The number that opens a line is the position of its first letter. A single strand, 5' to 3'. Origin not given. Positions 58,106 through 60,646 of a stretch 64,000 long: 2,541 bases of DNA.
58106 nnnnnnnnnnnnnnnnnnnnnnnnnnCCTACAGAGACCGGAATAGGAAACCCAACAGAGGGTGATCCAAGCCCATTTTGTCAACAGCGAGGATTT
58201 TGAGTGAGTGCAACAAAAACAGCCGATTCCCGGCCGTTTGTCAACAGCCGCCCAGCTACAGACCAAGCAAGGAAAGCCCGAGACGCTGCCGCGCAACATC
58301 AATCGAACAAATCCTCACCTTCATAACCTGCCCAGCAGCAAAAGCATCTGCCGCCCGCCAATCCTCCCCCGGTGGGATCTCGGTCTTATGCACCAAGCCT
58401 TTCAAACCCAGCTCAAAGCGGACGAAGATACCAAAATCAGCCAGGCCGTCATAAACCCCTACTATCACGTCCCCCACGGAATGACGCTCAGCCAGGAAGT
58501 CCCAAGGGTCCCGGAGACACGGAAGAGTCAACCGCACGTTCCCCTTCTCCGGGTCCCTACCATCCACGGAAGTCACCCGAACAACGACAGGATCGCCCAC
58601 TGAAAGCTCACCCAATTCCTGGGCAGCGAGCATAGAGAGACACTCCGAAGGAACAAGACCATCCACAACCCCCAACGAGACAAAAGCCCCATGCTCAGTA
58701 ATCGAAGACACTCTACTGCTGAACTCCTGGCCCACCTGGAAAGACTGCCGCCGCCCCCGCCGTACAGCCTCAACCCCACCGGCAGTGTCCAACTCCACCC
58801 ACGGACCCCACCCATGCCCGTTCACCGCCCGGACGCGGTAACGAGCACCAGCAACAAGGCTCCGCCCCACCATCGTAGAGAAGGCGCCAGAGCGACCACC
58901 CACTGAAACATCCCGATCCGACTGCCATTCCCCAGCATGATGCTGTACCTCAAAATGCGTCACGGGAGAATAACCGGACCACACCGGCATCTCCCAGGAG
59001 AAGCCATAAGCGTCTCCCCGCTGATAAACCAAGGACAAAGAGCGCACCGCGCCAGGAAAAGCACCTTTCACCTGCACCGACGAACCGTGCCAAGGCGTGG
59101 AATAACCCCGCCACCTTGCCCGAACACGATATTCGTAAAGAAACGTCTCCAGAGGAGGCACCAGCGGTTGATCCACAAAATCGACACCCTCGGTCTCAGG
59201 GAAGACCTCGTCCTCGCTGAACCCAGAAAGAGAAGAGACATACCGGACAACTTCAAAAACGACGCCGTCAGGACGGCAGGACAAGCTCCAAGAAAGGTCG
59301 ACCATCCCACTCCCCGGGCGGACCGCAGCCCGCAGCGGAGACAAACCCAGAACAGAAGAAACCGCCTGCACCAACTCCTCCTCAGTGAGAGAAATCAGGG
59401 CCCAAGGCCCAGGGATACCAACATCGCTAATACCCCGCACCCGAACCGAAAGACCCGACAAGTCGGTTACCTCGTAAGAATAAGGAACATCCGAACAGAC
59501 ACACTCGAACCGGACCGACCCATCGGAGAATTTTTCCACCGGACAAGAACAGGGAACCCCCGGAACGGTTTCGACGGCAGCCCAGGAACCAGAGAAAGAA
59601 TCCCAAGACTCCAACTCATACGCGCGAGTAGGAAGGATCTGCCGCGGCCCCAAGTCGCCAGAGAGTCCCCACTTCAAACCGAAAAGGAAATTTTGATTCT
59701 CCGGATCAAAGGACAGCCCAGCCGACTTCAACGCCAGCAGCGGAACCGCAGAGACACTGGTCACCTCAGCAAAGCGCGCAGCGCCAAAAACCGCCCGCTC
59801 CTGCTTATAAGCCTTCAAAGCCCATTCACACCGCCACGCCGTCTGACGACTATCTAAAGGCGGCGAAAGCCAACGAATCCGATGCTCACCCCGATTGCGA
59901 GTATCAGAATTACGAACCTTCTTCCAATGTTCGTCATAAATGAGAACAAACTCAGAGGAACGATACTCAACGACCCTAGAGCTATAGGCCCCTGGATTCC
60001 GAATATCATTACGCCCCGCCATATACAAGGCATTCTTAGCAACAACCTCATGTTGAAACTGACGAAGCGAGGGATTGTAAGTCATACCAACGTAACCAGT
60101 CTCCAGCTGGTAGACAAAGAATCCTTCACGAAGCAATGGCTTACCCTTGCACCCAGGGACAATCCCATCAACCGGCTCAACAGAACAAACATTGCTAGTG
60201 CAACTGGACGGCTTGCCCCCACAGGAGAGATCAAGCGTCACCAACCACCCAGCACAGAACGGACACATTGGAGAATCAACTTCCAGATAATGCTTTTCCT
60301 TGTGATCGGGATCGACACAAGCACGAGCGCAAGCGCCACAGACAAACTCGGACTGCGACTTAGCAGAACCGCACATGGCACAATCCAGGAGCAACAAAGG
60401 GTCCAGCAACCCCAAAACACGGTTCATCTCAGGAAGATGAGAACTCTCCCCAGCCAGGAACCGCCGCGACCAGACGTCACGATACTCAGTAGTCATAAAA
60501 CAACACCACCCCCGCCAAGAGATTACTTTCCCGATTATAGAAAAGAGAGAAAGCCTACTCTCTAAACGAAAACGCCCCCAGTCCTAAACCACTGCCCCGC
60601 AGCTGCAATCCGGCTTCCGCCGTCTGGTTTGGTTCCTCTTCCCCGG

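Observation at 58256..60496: Minus-strand 746-aa protein combining zinc ribbon, GIY-YIG nuclease, FN3-like repeats and two S1 domains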

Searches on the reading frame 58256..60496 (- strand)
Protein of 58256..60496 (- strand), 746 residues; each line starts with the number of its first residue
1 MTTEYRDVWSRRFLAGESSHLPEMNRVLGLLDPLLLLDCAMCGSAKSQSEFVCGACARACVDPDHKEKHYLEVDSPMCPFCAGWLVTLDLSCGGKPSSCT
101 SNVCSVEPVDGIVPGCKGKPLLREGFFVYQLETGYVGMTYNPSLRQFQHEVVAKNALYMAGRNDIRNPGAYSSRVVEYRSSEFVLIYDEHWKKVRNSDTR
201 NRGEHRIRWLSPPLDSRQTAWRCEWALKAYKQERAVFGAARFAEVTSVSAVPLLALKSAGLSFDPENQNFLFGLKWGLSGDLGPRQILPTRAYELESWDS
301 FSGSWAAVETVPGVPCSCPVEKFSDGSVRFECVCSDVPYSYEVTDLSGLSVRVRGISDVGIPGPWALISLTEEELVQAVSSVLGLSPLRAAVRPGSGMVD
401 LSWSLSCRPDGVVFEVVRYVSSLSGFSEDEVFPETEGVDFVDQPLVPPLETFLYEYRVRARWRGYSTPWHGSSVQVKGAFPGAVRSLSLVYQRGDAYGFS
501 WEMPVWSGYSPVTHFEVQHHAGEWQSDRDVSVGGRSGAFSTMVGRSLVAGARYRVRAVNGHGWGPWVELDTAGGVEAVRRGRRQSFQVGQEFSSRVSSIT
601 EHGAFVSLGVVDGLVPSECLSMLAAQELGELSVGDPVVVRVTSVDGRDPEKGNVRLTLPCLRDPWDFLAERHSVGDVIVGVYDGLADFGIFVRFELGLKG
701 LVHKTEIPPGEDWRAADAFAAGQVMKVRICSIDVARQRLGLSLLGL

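Call 3: search_protein_families(library=pfam, proteins=[window:58256-60496:-], max_evalue=1)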
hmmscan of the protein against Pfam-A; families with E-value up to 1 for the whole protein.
window:58256-60496:- (746 aa): 4 families
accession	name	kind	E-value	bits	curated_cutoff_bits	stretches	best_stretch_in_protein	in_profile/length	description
PF00575.29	S1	-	4.1e-16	59.6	22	2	586-645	2-63/74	S1 RNA binding domain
PF00041.27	fn3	-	7.7e-05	23.3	25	1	484-566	3-77/84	Fibronectin type III domain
PF23459.1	S1_RRP5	-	0.00016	22.6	27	1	687-743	16-72/72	RRP5 S1 domain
PF18614.7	RNase_II_C_S1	-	0.0098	16.2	26.6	0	630-656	33-56/59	RNase II-type exonuclease C-terminal S1 domain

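Call 4: search_protein_families(library=phrogs, proteins=[window:58256-60496:-], max_evalue=0.1)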
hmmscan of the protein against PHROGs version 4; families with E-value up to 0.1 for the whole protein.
window:58256-60496:- (746 aa): 2 families
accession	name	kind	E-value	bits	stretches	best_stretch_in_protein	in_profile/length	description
phrog_6977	-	tail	0.0098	16.3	1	475-568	147-236/284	minor tail protein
phrog_35456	-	unknown function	0.072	13.8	0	174-207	81-114/189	-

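Call 9: search_dna_similar(query=window:58256-60496:-, collection=phages, mode=protein)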
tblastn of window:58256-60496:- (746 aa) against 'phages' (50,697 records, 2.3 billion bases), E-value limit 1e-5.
Records with a match: 15; places in all: 19; records where one place covers at least 80% of the query: 0.
Best place of each record, by identity: <60% 15.
By first word of the organism name: Bacteriophage 7; Listeria 2; Enterococcus 2; Acinetobacter 2; Staphylococcus 1; Escherichia 1.
By host as written in the record: - 10; Listeria monocytogenes 2; Staphylococcus aureus 1; Escherichia coli O157:H7 ATCC 43895 1; Enterococcus faecalis 1.
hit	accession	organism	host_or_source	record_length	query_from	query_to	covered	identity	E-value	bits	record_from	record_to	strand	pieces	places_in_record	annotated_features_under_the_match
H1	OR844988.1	Staphylococcus phage SA 1306 Kay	Staphylococcus aureus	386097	584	743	21%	35.6%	4e-14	83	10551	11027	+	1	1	record has no annotation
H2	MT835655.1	Bacteriophage sp.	human fecal samples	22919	584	746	22%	33.9%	4e-13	79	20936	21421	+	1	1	record has no annotation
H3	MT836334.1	Bacteriophage sp.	human fecal samples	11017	584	746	22%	33.5%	1e-14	85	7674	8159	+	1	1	record has no annotation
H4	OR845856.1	Escherichia phage ECO95 1-6-1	Escherichia coli O157:H7 ATCC 43895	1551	584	743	21%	33.7%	1e-11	73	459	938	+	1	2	record has no annotation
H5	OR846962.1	Listeria phage LM 4-11-1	Listeria monocytogenes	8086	585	746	22%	32.9%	9e-11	72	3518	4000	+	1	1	record has no annotation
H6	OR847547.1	Listeria phage LM 4-11-1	Listeria monocytogenes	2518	589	746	21%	33.3%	5e-11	72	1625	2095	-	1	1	record has no annotation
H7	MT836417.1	Bacteriophage sp.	human fecal samples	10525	584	746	22%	31.5%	1e-12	78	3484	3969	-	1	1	record has no annotation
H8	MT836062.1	Bacteriophage sp.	human fecal samples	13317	589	746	21%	31.9%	1e-10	71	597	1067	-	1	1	record has no annotation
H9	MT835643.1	Bacteriophage sp.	human fecal samples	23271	585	746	22%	30.8%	4e-8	63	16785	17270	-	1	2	record has no annotation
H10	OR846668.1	Enterococcus phage Efs 1-1-1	Enterococcus faecalis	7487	589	746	21%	30.7%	3e-11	74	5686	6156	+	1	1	record has no annotation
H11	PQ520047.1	Enterococcus phage IME_EF3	-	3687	589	746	21%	30.1%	8e-11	72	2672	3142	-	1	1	record has no annotation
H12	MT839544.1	Bacteriophage sp.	human fecal samples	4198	587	746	21%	29.6%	2e-12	77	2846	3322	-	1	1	record has no annotation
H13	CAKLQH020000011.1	Acinetobacter phage MD-2021a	not known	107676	589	746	21%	28.5%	1e-6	58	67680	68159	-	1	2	rpsA: 30S ribosomal protein S1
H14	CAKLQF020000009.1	Acinetobacter phage MD-2021a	not known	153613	589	746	21%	28.5%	1e-6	58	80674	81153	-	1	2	rpsA: 30S ribosomal protein S1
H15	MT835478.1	Bacteriophage sp.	human fecal samples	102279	584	746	22%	26.7%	6e-10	69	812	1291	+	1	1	record has no annotation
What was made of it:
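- Tried and rejected: Protein hits there are only rpsA-like S1 segments (call 9).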

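Call 10: find_homologous_proteins(query=window:58256-60496:-, max_evalue=0.001)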
Query window:58256-60496:- (746 aa): 18 proteins with E <= 0.001 among 8000 candidates.
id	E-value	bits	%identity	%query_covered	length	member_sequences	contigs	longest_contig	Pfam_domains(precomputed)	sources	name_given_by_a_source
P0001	0.0e+0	1644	100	95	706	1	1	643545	PF00575.30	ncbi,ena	-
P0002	5.6e-170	585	41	100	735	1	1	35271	PF00575.30,PF23459.2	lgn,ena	-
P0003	9.1e-170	584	43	99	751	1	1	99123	PF00575.30,PF23459.2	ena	-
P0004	2.3e-162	560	41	99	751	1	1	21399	PF00575.30,PF23459.2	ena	-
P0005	9.6e-154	531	39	100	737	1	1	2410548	PF00575.30,PF23459.2,PF21710.4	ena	-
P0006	3.4e-126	440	45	65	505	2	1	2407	-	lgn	-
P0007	7.7e-107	376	34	77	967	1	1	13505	PF00575.30,PF23459.2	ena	-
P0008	6.5e-102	360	34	78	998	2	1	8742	PF00575.30,PF23459.2,PF21710.4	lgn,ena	-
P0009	2.5e-87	312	35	79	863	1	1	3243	-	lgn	-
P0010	2.7e-76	275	35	76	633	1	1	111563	-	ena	-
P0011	3.5e-74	268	32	82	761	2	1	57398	PF00041.28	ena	-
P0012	1.1e-71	260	32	72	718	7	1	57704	-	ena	-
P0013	1.7e-71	260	31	78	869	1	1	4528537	PF00041.28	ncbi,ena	-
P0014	3.9e-69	252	31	85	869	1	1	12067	-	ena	-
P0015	3.9e-64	235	33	76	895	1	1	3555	-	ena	-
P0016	2.1e-50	190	32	73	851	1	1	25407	PF00575.30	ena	-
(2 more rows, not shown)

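Call 11: find_encoding_contigs(protein=P0001, flank=10000, max_places=4)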
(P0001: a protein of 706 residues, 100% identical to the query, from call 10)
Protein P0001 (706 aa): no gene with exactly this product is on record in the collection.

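Call 14: find_related_loci(query=A1, collection=genome_contigs, flank=10000)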
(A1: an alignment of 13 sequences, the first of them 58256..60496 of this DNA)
Query A1 (746 aa) in genome_contigs; peptide patterns used: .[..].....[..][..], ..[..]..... (x = any residue, [..] = any of these).
15 stretches matched a pattern; 4 encode a relative of the query (tblastn E <= 1e-3); 4 distinct loci.
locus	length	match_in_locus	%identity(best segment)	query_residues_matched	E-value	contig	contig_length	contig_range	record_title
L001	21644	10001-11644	32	7-573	2e-73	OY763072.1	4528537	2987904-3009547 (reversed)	MAG: Dehalococcoidia bacterium isolate 40e540cc-5106-4b3b-ab2b-631d7f64572a genome assembly, chromosome: 1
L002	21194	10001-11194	34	17-464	1e-66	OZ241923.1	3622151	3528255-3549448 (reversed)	MAG: Dehalococcoidia bacterium isolate 97b7e7e8-eacd-433b-a875-92d102a9312a genome assembly, chromosome: 1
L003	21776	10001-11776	32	3-614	9e-74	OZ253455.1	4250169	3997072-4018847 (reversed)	MAG: Dehalococcoidia bacterium isolate 8f47c5d3-311d-4638-95b8-763d0010c228 genome assembly, chromosome: 1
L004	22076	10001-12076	28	39-733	1e-53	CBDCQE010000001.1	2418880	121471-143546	MAG: Dehalococcoidia bacterium isolate 93e12e9e-77eb-4f93-925f-bdd4af2af2f3 genome assembly, contig: contig_1, whole gen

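Call 22: find_encoding_contigs(protein=P0003, flank=10000, max_places=3)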
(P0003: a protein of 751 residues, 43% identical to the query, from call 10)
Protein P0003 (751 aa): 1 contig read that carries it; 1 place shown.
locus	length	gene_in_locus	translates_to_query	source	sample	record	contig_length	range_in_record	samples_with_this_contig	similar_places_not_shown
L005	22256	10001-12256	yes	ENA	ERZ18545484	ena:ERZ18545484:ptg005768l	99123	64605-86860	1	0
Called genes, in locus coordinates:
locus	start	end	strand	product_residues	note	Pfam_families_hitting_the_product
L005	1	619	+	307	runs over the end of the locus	PF00892:EamA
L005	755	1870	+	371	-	PF07690:MFS_1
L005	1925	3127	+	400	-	PF07690:MFS_1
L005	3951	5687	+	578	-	PF00496:SBP_bac_5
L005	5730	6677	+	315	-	PF19300:BPD_transp_1_N, PF00528:BPD_transp_1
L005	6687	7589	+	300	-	PF00528:BPD_transp_1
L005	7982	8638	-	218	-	PF23381:Beta-prop_IFT122_1st (weak), PF25174:Beta-prop_THOC3 (faint)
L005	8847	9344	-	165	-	PF24807:WD40_CDC20-Fz (weak), PF25174:Beta-prop_THOC3, PF23381:Beta-prop_IFT122_1st, PF24814:WD40_Prp19, PF25460:Beta-prop_Aladin (weak), PF24105:Beta-prop_CAF1B_HIR1 (weak), PF25175:Beta-prop_WDR5, PF23414:Beta-prop_EML_2, +4 more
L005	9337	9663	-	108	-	PF07683:CobW_C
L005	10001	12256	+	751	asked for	PF00575:S1, PF23459:S1_RRP5 (faint), PF00575:S1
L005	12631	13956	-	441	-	PF13701:DDE_Tnp_1_4, PF01609:DDE_Tnp_1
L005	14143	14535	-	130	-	-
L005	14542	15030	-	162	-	-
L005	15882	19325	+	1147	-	-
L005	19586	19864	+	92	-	-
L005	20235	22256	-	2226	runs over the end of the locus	PF12733:Cadherin-like (weak), PF12799:LRR_4 (faint), PF12733:Cadherin-like (weak), PF00041:fn3 (weak), PF13306:LRR_5 (faint), PF13855:LRR_8, PF12733:Cadherin-like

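Call 23: find_encoding_contigs(protein=P0002, flank=10000, max_places=3)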
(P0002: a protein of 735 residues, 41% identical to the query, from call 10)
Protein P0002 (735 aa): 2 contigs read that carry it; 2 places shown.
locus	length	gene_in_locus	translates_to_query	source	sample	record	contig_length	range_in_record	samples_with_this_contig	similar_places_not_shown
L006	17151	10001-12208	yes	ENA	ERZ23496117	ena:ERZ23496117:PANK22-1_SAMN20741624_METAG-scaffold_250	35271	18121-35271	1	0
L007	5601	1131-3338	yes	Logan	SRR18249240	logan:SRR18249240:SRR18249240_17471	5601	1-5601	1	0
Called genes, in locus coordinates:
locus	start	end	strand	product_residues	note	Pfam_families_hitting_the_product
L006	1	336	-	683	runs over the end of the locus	-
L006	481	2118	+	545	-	PF02776:TPP_enzyme_N, PF00205:TPP_enzyme_M, PF02775:TPP_enzyme_C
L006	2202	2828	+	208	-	-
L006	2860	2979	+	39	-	-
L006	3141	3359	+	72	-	-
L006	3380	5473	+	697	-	PF25390:WD40_RLD, PF13540:RCC1_2, PF07995:GSDH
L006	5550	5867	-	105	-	PF01381:HTH_3, PF13443:HTH_26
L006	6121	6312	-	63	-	-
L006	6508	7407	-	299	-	PF14338:Mrr_N, PF04471:Mrr_cat, PF22722:NA-iREase1, PF13156:Mrr_cat_2 (weak)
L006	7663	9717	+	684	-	PF13183:Fer4_8 (weak), PF13187:Fer4_9, PF13237:Fer4_10, PF02754:CCG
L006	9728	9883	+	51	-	-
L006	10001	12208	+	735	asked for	PF00575:S1, PF23459:S1_RRP5 (weak)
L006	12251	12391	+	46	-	-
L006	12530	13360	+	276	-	PF12697:Abhydrolase_6 (faint), PF12146:Hydrolase_4, PF00561:Abhydrolase_1 (weak), PF05677:DUF818 (weak), PF00326:Peptidase_S9 (faint)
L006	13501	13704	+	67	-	-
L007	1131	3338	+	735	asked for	PF00575:S1, PF23459:S1_RRP5 (weak)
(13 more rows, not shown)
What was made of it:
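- One homolog is near an Mrr gene (call 23) and another is beside a transposase (call 22).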

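Call 26: find_encoding_contigs(protein=P0013, flank=10000, max_places=2)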
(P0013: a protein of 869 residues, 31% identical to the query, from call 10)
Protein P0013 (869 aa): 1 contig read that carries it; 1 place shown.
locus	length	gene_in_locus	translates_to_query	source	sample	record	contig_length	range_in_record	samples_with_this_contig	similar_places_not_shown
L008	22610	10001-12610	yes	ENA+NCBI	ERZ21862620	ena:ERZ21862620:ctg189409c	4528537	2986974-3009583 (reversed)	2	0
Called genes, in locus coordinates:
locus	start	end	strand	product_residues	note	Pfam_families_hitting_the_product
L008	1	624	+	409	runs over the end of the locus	PF01855:POR_N, PF17147:PFOR_II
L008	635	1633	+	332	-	PF02775:TPP_enzyme_C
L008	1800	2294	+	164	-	-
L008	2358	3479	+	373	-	PF01070:FMN_dh, PF05690:ThiG (faint)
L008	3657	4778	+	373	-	PF01070:FMN_dh, PF00478:IMPDH (faint), PF05690:ThiG (faint)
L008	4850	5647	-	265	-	PF00561:Abhydrolase_1, PF12146:Hydrolase_4, PF12697:Abhydrolase_6, PF00561:Abhydrolase_1 (weak)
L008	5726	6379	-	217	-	PF03070:TENA_THI-4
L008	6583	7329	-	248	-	PF02585:PIG-L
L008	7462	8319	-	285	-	-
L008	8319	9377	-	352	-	-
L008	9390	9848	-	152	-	PF00583:Acetyltransf_1, PF13508:Acetyltransf_7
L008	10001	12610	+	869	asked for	PF00041:fn3 (faint)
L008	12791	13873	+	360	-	PF04389:Peptidase_M28, PF05343:Peptidase_M42 (faint), PF01546:Peptidase_M20, PF07687:M20_dimer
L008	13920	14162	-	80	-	-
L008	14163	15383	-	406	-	PF01612:DNA_pol_A_exo1, PF00570:HRDC (weak)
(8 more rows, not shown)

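Call 27: find_encoding_contigs(protein=P0005, flank=10000, max_places=2)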
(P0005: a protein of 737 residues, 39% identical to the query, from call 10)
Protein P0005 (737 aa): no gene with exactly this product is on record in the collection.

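Call 37: search_protein_families(library=ncbifam, proteins=[window:58256-60496:-], max_evalue=1)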
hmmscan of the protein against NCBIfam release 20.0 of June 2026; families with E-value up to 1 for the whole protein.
window:58256-60496:- (746 aa): 27 families (the best 25 are shown)
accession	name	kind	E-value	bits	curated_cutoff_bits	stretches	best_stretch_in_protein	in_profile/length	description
NF005208.0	PRK06676.1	equivalog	2e-26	92.9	368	1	583-743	188-347/391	30S ribosomal protein S1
NF000907.0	PRK00087.1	equivalog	4.6e-25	87.9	624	1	584-743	474-632/671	bifunctional 4-hydroxy-3-methylbut-2-enyl diphosphate reductase/30S ribosomal protein S1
NF004952.0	PRK06299.1-2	equivalog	6e-24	84.3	524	1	584-743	214-373/580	30S ribosomal protein S1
NF005911.0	PRK07899.1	equivalog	1.3e-22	80.2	691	1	579-743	199-362/486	30S ribosomal protein S1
TIGR00717.1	rpsA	equivalog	2.6e-21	75.8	577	1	585-743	184-342/516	30S ribosomal protein S1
NF010379.0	PRK13806.1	equivalog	5.4e-19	68.2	648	1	587-743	201-362/491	30S ribosomal protein S1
NF004956.0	PRK06299.1-6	equivalog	3.7e-17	62.1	711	2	631-742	331-439/554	30S ribosomal protein S1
NF004954.0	PRK06299.1-4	equivalog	5.4e-17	61.2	727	1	584-743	187-346/560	30S ribosomal protein S1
NF004951.0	PRK06299.1-1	equivalog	1.3e-15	56.8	918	1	584-743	187-346/556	30S ribosomal protein S1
NF004955.0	PRK06299.1-5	equivalog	8.4e-15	54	878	1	586-743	196-353/566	30S ribosomal protein S1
NF004953.0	PRK06299.1-3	equivalog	9.2e-14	50.6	720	1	585-743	210-368/580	30S ribosomal protein S1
NF040579.1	S1_dom_CvfD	subfamily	4.5e-13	49.4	117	2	673-743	2-72/113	CvfD/Ygs/GSP13 family RNA-binding post-transcriptional regulator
NF005973.0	PRK08059.1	equivalog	5.2e-13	49.2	148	2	670-743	3-76/123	S1 domain-containing post-transcriptional regulator GSP13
NF006363.0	PRK08582.1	equivalog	2.1e-09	37.7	171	2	585-645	2-64/140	S1 domain-containing RNA-binding protein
NF008805.1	PRK11824.1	equivalog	2.4e-09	36.2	471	2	669-741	607-678/683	polyribonucleotide nucleotidyltransferase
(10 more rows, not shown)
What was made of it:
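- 58526..58741 (-): S1 domain 1 (aa 586-657). PF00575 (call 3); rpsA models (call 37).
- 58259..58483 (-): S1 domain 2 (aa 672-746). PF00575 and S1_RRP5 (call 3); rpsA, CvfD and GSP13 models (call 37).
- On S1 RNA-binding domain (PF00575): Supported by the rpsA, CvfD and PNPase models (call 37).
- Closest known: Ribosomal protein S1. Same: Residues 583-743 align as one colinear stretch with two consecutive S1 repeats of rpsA models (positions 188-347 of 391; E 2e-26; call 37).
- Checked: NCBIfam aligns residues 583-743 as one stretch with rpsA models, best E 2e-26 (call 37).
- S1 domains are the best-supported part and resemble mRNA-binding rpsA domains (calls 3, 37).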

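Call 38: search_protein_families(library=padloc, proteins=[window:58256-60496:-], max_evalue=0.1)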
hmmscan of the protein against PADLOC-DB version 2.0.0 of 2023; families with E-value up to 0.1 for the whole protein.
window:58256-60496:- (746 aa): 0 families
